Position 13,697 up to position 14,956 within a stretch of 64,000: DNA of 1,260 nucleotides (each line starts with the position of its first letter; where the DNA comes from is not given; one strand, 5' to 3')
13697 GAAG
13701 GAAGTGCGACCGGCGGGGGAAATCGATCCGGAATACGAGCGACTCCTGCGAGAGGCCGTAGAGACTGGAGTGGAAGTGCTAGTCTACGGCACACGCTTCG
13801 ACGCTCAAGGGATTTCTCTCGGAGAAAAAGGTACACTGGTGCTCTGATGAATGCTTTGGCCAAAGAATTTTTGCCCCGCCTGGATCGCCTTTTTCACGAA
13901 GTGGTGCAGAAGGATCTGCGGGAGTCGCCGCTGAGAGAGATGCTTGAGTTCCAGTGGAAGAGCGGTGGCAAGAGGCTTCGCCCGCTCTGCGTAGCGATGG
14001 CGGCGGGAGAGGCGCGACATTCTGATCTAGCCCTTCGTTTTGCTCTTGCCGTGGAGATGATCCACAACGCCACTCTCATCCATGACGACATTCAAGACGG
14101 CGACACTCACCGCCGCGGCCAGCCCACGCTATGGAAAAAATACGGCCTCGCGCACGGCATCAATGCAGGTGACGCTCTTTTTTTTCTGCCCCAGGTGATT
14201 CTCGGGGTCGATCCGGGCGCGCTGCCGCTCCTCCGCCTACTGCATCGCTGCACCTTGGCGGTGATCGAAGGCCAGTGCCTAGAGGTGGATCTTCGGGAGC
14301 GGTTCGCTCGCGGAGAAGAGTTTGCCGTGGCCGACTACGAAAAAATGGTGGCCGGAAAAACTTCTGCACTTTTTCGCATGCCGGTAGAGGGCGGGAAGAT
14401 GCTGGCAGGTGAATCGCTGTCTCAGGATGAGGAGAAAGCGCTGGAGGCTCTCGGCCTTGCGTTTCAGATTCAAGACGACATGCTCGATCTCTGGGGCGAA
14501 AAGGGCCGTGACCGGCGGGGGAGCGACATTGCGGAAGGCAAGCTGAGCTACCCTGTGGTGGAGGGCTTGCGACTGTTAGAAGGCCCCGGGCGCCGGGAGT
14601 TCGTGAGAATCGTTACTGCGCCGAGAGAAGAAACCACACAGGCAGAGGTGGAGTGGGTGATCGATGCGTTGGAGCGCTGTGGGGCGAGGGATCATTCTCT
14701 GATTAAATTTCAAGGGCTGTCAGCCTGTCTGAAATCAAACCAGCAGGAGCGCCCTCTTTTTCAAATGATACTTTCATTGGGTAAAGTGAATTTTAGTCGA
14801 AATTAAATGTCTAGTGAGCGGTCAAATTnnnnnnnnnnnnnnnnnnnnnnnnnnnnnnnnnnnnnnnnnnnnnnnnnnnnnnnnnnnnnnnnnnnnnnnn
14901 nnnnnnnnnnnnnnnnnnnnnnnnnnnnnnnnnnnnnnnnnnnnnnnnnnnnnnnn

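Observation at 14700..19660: Low-GC (~43-45%) island encoding two GT-C-like polytopic membrane proteins and a TM-anchored SGNH/TPR hydrolase; it rewrites the 3' end of a polyprenyl synthase gene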

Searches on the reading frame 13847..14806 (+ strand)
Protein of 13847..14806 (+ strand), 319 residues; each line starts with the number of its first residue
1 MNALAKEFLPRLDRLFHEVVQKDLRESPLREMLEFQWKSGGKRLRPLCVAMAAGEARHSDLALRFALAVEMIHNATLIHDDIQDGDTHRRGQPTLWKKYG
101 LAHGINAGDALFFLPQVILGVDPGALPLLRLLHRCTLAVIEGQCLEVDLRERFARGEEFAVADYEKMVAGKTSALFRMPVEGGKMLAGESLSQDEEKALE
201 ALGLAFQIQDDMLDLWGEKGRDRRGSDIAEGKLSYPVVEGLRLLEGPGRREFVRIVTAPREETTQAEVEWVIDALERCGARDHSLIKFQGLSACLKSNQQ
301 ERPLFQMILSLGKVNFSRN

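Call 5: search_protein_families(library=pfam, proteins=[window:13847-14806:+], max_evalue=0.1)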
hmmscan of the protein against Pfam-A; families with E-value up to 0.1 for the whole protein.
window:13847-14806:+ (319 aa): 1 family
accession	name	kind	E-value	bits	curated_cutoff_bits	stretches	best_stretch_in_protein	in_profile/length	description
PF00348.22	polyprenyl_synt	-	4.9e-53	180.3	27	1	29-273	4-249/251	Polyprenyl synthetase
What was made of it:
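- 13847..14691 (+): Native body of the trans-polyprenyl diphosphate synthase (codons 1-281). It contains the whole Pfam domain and both DDxxD motifs. PF00348 matches residues 29-273, E 4.9e-53 (call 5).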

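Call 7: search_protein_families(library=ncbifam, proteins=[window:13847-14806:+], max_evalue=1)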
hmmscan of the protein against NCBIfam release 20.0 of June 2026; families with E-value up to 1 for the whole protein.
window:13847-14806:+ (319 aa): 16 families
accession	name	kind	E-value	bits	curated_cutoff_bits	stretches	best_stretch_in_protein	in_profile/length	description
NF041169.1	f2_encap_cargo4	exception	1.3e-48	165.9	450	1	38-285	47-295/334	family 2 encapsulin nanocompartment cargo protein polyprenyl transferase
NF040698.1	IdsA_Meth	equivalog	7.9e-36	123.9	468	1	24-283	25-288/328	short chain isoprenyl diphosphate synthase IdsA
NF045485.1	FPPsyn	subfamily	7.5e-34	117.2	275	1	12-241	8-248/288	farnesyl diphosphate synthase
NF045549.1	GGPPsyn_IdsB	equivalog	2.5e-31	109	475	1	39-282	63-308/346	geranylgeranyl diphosphate synthase IdsB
NF041003.1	GGPP_syn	equivalog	2.8e-31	108.8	500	1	7-250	8-256/326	geranylgeranyl diphosphate synthase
NF007877.0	PRK10581.1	equivalog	1.3e-26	93.4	321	1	19-242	22-257/299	(2E,6E)-farnesyl diphosphate synthase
NF045685.1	GGPPSynCrtE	equivalog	2.4e-24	85.9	460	1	29-241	30-253/293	geranylgeranyl diphosphate synthase CrtE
NF040789.2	gerfarn_diphsyn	equivalog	3.4e-24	85.7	560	1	63-284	85-306/345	geranylfarnesyl diphosphate synthase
NF040627.1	GFPS_Meth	equivalog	6.8e-22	78.2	600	1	23-215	22-210/285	geranylfarnesyl diphosphate synthase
NF008140.0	PRK10888.1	equivalog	3.3e-21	75.9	412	1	39-282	42-282/323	octaprenyl diphosphate synthase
TIGR02748.1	GerC3_HepT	equivalog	4.9e-20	71.9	456.55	1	37-284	39-280/319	heptaprenyl diphosphate synthase component II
NF042417.1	NPPPS_Mycobact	equivalog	8.6e-20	71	600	1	19-264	32-278/335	nonaprenyl/(2E,6E)-farnesyl/geranylgeranyl diphosphat synthase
NF045628.1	HxpDPsynlarge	equivalog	4.7e-19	68.5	500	1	11-284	7-273/311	hexaprenyl-diphosphate synthase large subunit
TIGR02749.1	prenyl_cyano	equivalog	1.8e-18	66.7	383.2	1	36-239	39-245/322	solanesyl diphosphate synthase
NF042416.1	GFPPS_Mycobact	equivalog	1e-12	47.7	600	2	32-103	33-108/350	bifunctional (2E,6E)-farnesyl/geranyl diphosphate synthase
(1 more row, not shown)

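Call 13: find_encoding_contigs(protein=window:13847-14806:+, flank=10000, max_places=6)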
Protein window:13847-14806:+ (319 aa): 4 contigs read that carry it; 4 places shown.
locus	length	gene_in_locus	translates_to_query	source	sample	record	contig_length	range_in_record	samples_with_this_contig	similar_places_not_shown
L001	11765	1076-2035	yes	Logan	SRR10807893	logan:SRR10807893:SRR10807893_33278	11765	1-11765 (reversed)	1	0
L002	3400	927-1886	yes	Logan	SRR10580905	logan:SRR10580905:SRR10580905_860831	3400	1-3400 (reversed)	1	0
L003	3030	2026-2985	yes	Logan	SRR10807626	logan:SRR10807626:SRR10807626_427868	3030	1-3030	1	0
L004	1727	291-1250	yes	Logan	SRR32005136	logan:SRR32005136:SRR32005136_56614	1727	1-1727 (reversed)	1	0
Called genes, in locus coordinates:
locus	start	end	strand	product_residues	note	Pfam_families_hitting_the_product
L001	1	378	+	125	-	?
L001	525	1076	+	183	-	PF03749:SfsA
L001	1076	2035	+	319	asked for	PF00348:polyprenyl_synt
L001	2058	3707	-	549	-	-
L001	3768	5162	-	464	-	PF00657:Lipase_GDSL (faint), PF13472:Lipase_GDSL_2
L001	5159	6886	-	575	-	-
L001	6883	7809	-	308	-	PF16697:Yop-YscD_cpl, PF00498:FHA, PF00990:GGDEF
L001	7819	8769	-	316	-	PF00491:Arginase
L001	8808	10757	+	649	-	PF14237:GYF_2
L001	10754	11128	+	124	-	PF07238:PilZ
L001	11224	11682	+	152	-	PF07238:PilZ (weak)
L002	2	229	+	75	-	?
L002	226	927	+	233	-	PF17746:SfsA_N, PF03749:SfsA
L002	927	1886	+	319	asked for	PF00348:polyprenyl_synt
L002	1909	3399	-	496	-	?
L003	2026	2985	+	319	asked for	PF00348:polyprenyl_synt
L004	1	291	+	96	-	?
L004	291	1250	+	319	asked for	PF00348:polyprenyl_synt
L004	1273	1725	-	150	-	?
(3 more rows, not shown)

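Call 14: find_related_loci(query=window:13847-14806:+, collection=genome_contigs, flank=10000)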
Query window:13847-14806:+ (319 aa) in genome_contigs; peptide patterns used: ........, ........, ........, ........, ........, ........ (x = any residue, [..] = any of these).
599 stretches matched a pattern (row limit reached: there are more); 561 encode a relative of the query (tblastn E <= 1e-3); the best 80 are kept; 80 distinct loci.
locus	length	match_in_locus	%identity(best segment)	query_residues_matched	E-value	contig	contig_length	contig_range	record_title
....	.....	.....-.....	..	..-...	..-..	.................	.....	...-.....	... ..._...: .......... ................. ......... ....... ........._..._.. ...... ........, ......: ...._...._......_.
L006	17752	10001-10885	52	12-289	8e-80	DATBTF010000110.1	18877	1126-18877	MAG TPA_asm: Bdellovibrionota bacterium isolate SMAG_U4176 k141_37115, whole genome shotgun sequence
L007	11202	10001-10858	45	1-282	7e-55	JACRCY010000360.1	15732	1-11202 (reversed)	MAG: Deltaproteobacteria bacterium isolate NC_groundwater_1658_Pr3_B-0.1um_72_13 SR-2_scaffold_141_2166696, whole genome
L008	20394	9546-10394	41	4-282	6e-54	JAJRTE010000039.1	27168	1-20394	MAG: Myxococcota bacterium isolate Dive96_bin1.27 k141_891824, whole genome shotgun sequence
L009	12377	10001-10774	42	27-281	3e-52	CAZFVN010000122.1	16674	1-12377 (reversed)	MAG TPA_asm: uncultured Myxococcales bacterium isolate SRP077602_co5_559 genome assembly, contig: NODE_16277_length_1667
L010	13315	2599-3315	45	48-291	1e-49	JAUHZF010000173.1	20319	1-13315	MAG: Polyangia bacterium isolate 4_bin.22 NODE_1926_length_20319_cov_1.089639, whole genome shotgun sequence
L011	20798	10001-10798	42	29-280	7e-49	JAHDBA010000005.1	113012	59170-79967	MAG: Myxococcota bacterium isolate MAG-10 RZ_472, whole genome shotgun sequence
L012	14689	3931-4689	40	29-280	4e-49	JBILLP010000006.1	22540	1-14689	MAG: Bradymonadia bacterium isolate ME2017-08-05_3300034118_group7_bin73 Rohwer_bin1472_scaffold_865_c1, whole genome sh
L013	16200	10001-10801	44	18-277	5e-48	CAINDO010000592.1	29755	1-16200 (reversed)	MAG: uncultured Myxococcales bacterium isolate Loclat_bin-06019 genome assembly, contig: bin-06019:592/667, whole genome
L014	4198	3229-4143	40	9-304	2e-47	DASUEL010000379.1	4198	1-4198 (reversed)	MAG TPA_asm: Bdellovibrionales bacterium isolate SMAG_U1352 k141_524660, whole genome shotgun sequence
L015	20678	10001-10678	44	69-293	1e-46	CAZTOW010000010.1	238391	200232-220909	MAG TPA_asm: uncultured Enterobacterales bacterium isolate SRP323723_co1_89 genome assembly, contig: NODE_28_length_2383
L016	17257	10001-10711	42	62-299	3e-46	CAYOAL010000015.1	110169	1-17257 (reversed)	MAG TPA_asm: uncultured Polyangiaceae bacterium isolate binchicken_co350_157 genome assembly, contig: NODE_244_length_11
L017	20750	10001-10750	41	32-280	1e-45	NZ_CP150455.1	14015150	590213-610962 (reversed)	Sorangium sp. So ce131 chromosome, complete genome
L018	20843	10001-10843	39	4-280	6e-46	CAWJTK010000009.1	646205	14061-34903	MAG: Terriglobia bacterium isolate MFD04463.bin.2.156 genome assembly, contig: contig_4271, whole genome shotgun sequenc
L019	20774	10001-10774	42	36-295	2e-45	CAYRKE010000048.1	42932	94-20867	MAG TPA_asm: uncultured Polyangiaceae bacterium isolate SRP192927_co6_516 genome assembly, contig: NODE_1355_length_4293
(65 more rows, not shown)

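Call 18: find_homologous_proteins(query=window:13847-14806:+)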
Query window:13847-14806:+ (319 aa): 5414 proteins with E <= 0.001 among 8000 candidates; the best 120 are listed.
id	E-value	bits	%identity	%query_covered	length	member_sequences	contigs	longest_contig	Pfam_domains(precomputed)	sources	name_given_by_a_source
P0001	1.1e-209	713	100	100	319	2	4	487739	PF00348.23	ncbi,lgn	-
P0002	6.8e-156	536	85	89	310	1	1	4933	PF00348.23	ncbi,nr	ncbi:MAG: polyprenyl synthetase family protein [Bdellovibrionales bacterium]|nr:polyprenyl synthetas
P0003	3.5e-80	287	53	90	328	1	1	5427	PF00348.23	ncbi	-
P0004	9.1e-80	286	55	89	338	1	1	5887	PF00348.23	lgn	-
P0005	2.3e-79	285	50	88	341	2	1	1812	PF00348.23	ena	-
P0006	2.7e-79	284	55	87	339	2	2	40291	PF00348.23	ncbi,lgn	-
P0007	2.8e-79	284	53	91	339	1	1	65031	PF00348.23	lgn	-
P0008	5.5e-79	283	54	87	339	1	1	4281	PF00348.23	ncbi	-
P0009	2.5e-78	281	54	89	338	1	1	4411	PF00348.23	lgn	-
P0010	3.3e-78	281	51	91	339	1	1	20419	PF00348.23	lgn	-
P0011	3.8e-78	281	51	88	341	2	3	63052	PF00348.23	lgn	-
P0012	3.9e-78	281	55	87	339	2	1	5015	PF00348.23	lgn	-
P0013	8.4e-78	279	52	87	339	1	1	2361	PF00348.23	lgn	-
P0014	1.2e-77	279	52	87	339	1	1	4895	PF00348.23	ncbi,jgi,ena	jgi:geranylgeranyl pyrophosphate synthase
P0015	3.3e-77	278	53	87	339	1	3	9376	PF00348.23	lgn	-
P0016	6.7e-77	277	52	87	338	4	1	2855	PF00348.23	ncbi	ncbi:MAG: polyprenyl synthetase family protein, partial [Bdellovibrionota bacterium]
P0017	9.6e-77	276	50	91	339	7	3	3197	PF00348.23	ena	-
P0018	1.0e-76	276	53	87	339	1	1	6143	PF00348.23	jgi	jgi:geranylgeranyl diphosphate synthase type I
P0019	1.1e-76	276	52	88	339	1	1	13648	PF00348.23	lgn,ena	-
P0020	2.1e-76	275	50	89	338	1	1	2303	PF00348.23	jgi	jgi:geranylgeranyl diphosphate synthase type I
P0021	3.0e-76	274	53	87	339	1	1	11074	PF00348.23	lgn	-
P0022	5.2e-76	274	52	87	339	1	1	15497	PF00348.23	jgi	-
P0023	5.3e-76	274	53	87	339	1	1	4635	PF00348.23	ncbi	-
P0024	6.6e-76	273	55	87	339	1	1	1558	PF00348.23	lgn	-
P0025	6.9e-76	273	52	87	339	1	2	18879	PF00348.23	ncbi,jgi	ncbi:MAG TPA: polyprenyl synthetase family protein [Bdellovibrionota bacterium]|jgi:geranylgeranyl p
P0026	8.3e-76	273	53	87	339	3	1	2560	PF00348.23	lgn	-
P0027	8.8e-76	273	52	90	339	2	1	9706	PF00348.23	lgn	-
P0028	1.1e-75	272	54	85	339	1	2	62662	PF00348.23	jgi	jgi:geranylgeranyl diphosphate synthase, type I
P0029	1.2e-75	272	49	90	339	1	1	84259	PF00348.23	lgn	-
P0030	1.3e-75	272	52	87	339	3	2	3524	PF00348.23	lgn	-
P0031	1.5e-75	272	52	87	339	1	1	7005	PF00348.23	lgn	-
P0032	1.7e-75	272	50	87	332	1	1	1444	PF00348.23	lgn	-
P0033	2.1e-75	272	52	87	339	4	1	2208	PF00348.23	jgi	jgi:geranylgeranyl diphosphate synthase type I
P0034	3.4e-75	271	51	87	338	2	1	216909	PF00348.23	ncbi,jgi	jgi:geranylgeranyl pyrophosphate synthase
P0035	3.4e-75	271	50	91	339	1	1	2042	PF00348.23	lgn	-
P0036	4.1e-75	271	52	89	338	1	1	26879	PF00348.23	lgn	-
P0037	5.3e-75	270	52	87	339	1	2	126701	PF00348.23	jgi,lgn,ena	-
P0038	8.0e-75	270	50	95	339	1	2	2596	PF00348.23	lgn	-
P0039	1.0e-74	269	53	87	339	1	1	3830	PF00348.23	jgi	jgi:geranylgeranyl pyrophosphate synthase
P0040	1.1e-74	269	52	89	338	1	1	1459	PF00348.23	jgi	jgi:geranylgeranyl pyrophosphate synthase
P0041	1.7e-74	269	51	87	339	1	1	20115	PF00348.23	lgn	-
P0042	2.6e-74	268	49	89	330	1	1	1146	PF00348.23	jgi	jgi:geranylgeranyl pyrophosphate synthase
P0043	4.2e-74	267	51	86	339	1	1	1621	PF00348.23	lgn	-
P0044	4.4e-74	267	51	87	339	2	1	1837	PF00348.23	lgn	-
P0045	5.5e-74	267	50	89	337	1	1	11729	PF00348.23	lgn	-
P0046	8.2e-74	266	50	89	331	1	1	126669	PF00348.23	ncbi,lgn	-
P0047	8.4e-74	266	50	89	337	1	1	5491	PF00348.23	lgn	-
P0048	9.2e-74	266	48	89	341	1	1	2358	PF00348.23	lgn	-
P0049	1.0e-73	266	53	87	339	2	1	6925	PF00348.23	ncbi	ncbi:MAG: polyprenyl synthetase family protein [Bdellovibrionota bacterium]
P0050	1.1e-73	266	52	87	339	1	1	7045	PF00348.23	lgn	-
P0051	1.3e-73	266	52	86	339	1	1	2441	PF00348.23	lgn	-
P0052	1.3e-73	266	51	88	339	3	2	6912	PF00348.23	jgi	jgi:geranylgeranyl diphosphate synthase type I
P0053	1.6e-73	265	49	91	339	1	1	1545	PF00348.23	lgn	-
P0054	1.9e-73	265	48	95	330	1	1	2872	PF00348.23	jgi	jgi:geranylgeranyl diphosphate synthase type I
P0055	3.3e-73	264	52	88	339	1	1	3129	PF00348.23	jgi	jgi:geranylgeranyl diphosphate synthase, type I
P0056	6.7e-73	263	51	87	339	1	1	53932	PF00348.23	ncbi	-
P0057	1.9e-72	262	50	88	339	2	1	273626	PF00348.23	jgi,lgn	jgi:geranylgeranyl diphosphate synthase type I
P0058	2.3e-72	262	53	85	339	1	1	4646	PF00348.23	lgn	-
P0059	3.1e-72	261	48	90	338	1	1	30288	PF00348.23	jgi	jgi:geranylgeranyl diphosphate synthase, type I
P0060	4.9e-72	261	47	96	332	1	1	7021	PF00348.23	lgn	-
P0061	5.0e-72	261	49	90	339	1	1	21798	PF00348.23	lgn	-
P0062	6.5e-72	260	53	82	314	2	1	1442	PF00348.23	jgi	jgi:geranylgeranyl pyrophosphate synthase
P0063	8.9e-72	260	49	91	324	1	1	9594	PF00348.23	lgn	-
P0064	1.1e-71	259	48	90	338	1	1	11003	PF00348.23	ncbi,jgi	jgi:geranylgeranyl pyrophosphate synthase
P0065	1.2e-71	259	50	89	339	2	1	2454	PF00348.23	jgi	jgi:geranylgeranyl diphosphate synthase type I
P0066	1.2e-71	259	51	87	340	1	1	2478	PF00348.23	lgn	-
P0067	1.6e-71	259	49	87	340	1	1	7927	PF00348.23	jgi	jgi:geranylgeranyl pyrophosphate synthase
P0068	1.7e-71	259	50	90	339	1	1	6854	PF00348.23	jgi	-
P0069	2.6e-71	258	50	89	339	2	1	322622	PF00348.23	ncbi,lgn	ncbi:MAG: polyprenyl synthetase family protein [Bacteriovoracia bacterium]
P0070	3.4e-71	258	48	90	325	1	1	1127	PF00348.23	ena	-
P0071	3.4e-71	258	54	82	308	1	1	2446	PF00348.23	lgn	-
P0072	3.7e-71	258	49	87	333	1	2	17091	PF00348.23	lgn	-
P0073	3.9e-71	258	52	89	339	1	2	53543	PF00348.23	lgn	-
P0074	4.2e-71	257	46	97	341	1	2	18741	PF00348.23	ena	-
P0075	7.1e-71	257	51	85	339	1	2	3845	PF00348.23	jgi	jgi:geranylgeranyl diphosphate synthase type I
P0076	7.6e-71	257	51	87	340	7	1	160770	PF00348.23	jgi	jgi:geranylgeranyl pyrophosphate synthase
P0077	1.0e-70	256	47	91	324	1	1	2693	PF00348.23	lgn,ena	-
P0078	2.2e-70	255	46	87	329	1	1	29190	PF00348.23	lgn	-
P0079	2.5e-70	255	47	89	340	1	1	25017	PF00348.23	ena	-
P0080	3.7e-70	254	48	87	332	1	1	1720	PF00348.23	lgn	-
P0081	4.7e-70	254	51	82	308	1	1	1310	PF00348.23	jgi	jgi:geranylgeranyl diphosphate synthase type I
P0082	6.9e-69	250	51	81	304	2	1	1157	PF00348.23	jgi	jgi:geranylgeranyl pyrophosphate synthase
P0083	8.8e-69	250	46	89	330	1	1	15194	PF00348.23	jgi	-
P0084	1.9e-68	249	49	89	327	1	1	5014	PF00348.23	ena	-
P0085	2.4e-68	248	47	88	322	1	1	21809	PF00348.23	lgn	-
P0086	2.2e-67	245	45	88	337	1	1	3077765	PF00348.23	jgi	jgi:geranylgeranyl diphosphate synthase, type I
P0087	2.2e-67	245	50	86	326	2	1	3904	PF00348.23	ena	-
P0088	2.2e-66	242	45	87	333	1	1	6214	PF00348.23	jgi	jgi:geranylgeranyl diphosphate synthase type I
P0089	1.5e-65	239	49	88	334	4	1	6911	PF00348.23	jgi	jgi:geranylgeranyl diphosphate synthase type I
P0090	1.9e-65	239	46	89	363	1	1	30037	PF00348.23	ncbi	-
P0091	1.3e-64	236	49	81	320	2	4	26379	PF00348.23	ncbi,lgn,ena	-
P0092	1.8e-64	236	49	79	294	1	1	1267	PF00348.23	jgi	jgi:geranylgeranyl pyrophosphate synthase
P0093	1.5e-62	229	46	84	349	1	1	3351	PF00348.23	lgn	-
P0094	2.1e-62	229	47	82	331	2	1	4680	PF00348.23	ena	-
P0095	2.3e-61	225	47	86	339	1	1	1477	PF00348.23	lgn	-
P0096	3.1e-61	225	44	87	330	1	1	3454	PF00348.23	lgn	-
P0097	3.8e-61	225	43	89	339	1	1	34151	PF00348.23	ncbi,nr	ncbi:MAG: polyprenyl synthetase family protein [Oligoflexia bacterium]|nr:polyprenyl synthetase fami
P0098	1.1e-60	223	55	69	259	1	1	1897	PF00348.23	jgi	jgi:geranylgeranyl pyrophosphate synthase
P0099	4.4e-59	218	41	94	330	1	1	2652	PF00348.23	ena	-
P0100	1.0e-58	217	40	90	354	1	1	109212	PF00348.23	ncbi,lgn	-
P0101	2.9e-57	212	43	91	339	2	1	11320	PF00348.23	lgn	-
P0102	1.1e-55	207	46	79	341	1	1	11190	PF00348.23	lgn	-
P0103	2.6e-55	206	46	89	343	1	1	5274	PF00348.23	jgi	jgi:geranylgeranyl diphosphate synthase, type I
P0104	5.5e-55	205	44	87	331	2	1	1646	PF00348.23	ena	-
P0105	8.5e-55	204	42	89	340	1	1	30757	PF00348.23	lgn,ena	-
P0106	1.2e-54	203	37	86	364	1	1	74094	PF00348.23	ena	-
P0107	2.8e-54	202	44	88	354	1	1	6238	PF00348.23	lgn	-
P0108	6.9e-54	201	41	89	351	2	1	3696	PF00348.23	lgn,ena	-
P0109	1.2e-53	200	43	85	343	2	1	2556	PF00348.23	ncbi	-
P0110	1.2e-53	200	42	91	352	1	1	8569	PF00348.23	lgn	-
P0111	2.5e-53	199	45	88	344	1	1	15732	PF00348.23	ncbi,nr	ncbi:MAG: polyprenyl synthetase family protein [Deltaproteobacteria bacterium]|nr:polyprenyl synthet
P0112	2.9e-53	199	47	80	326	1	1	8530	PF00348.23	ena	-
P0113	7.8e-53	197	45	86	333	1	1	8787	PF00348.23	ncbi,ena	-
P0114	9.0e-53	197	40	97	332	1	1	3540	PF00348.23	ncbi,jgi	jgi:geranylgeranyl pyrophosphate synthase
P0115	1.1e-52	197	42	88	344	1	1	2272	PF00348.23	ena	-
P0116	2.6e-52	196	42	89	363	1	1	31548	PF00348.23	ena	-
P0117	3.5e-52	195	43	88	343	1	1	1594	PF00348.23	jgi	jgi:geranylgeranyl diphosphate synthase, type I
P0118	6.6e-52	194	44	88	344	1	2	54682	PF00348.23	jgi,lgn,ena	jgi:geranylgeranyl pyrophosphate synthase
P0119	7.9e-52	194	44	79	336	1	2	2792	PF00348.23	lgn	-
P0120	1.3e-51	193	45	80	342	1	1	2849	PF00348.23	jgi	-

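Call 20: find_encoding_contigs(protein=P0002, flank=10000, max_places=6)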
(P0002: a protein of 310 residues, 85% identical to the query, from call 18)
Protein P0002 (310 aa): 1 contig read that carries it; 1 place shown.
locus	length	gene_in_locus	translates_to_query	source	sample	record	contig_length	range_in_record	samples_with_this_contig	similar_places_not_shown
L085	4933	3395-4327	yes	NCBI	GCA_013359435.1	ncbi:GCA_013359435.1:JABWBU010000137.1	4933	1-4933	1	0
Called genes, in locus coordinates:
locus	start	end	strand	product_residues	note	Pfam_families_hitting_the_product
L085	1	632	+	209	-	PF00198:2-oxoacid_dh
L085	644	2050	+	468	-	PF00890:FAD_binding_2 (weak), PF01134:GIDA (weak), PF01266:DAO (faint), PF01494:FAD_binding_3 (faint), PF07992:Pyr_redox_2, PF13738:Pyr_redox_3, PF00070:Pyr_redox, PF02852:Pyr_redox_dim, +4 more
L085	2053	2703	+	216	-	PF21948:LplA-B_cat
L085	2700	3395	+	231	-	PF17746:SfsA_N, PF03749:SfsA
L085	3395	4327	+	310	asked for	PF00348:polyprenyl_synt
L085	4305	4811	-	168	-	PF19040:SGNH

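Call 55: search_protein_families(library=pfam, proteins=[L006:10985-11929:+, L006:11986-13149:-, L085:4305-4811:-], max_evalue=0.1)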
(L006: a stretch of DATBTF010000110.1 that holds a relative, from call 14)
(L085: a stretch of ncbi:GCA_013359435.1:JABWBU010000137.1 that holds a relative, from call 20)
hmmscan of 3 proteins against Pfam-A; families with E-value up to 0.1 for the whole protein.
L006:10985-11929:+ (314 aa): 1 family
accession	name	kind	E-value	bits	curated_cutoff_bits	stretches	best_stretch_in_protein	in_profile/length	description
PF03601.19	Cons_hypoth698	-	1.9e-50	172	24.5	1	24-291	24-302/304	Conserved hypothetical protein 698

L006:11986-13149:- (387 aa): 0 families

L085:4305-4811:- (168 aa): 1 family
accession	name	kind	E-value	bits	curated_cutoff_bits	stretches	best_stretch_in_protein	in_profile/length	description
PF19040.6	SGNH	-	5.9e-22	79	27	1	3-150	89-237/248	SGNH domain (fused to AT3 domains)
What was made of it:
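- Closest known: Serotype-converting O-antigen modification modules. Same: The sister genome's cargo here is an AT3-fused SGNH gene (call 55).
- Different cargo sits at the same site in the sister genome (calls 20, 55).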

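Call 56: find_encoding_contigs(protein=P0007, flank=8000, max_places=1)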
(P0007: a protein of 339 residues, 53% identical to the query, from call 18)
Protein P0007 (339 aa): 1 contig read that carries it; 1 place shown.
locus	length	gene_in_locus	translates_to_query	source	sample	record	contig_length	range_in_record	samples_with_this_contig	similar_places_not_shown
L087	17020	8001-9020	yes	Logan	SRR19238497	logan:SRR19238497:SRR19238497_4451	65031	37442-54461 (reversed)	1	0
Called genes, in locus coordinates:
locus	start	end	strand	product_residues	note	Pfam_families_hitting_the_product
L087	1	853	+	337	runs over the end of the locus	-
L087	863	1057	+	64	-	-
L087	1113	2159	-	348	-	PF11335:DUF3137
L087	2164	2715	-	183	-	PF04011:LemA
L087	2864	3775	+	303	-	PF16881:LIAS_N, PF04055:Radical_SAM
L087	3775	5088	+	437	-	PF00364:Biotin_lipoyl, PF02817:E3_binding, PF00198:2-oxoacid_dh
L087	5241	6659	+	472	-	PF00890:FAD_binding_2 (weak), PF01134:GIDA (weak), PF01266:DAO (faint), PF01494:FAD_binding_3 (faint), PF07992:Pyr_redox_2, PF13738:Pyr_redox_3, PF00070:Pyr_redox, PF02852:Pyr_redox_dim, +5 more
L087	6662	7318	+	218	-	PF21948:LplA-B_cat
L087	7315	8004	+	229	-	PF17746:SfsA_N, PF03749:SfsA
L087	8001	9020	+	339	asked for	PF00348:polyprenyl_synt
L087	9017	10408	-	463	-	PF13487:HD_5, PF01966:HD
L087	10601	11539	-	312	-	PF16697:Yop-YscD_cpl, PF00498:FHA, PF00990:GGDEF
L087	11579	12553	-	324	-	PF00491:Arginase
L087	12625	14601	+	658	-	PF14237:GYF_2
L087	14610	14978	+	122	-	PF07238:PilZ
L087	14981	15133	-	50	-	PF19451:DUF5989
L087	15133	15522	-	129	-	PF19588:SxtJ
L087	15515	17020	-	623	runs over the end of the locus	PF02543:Carbam_trans_N, PF16861:Carbam_trans_C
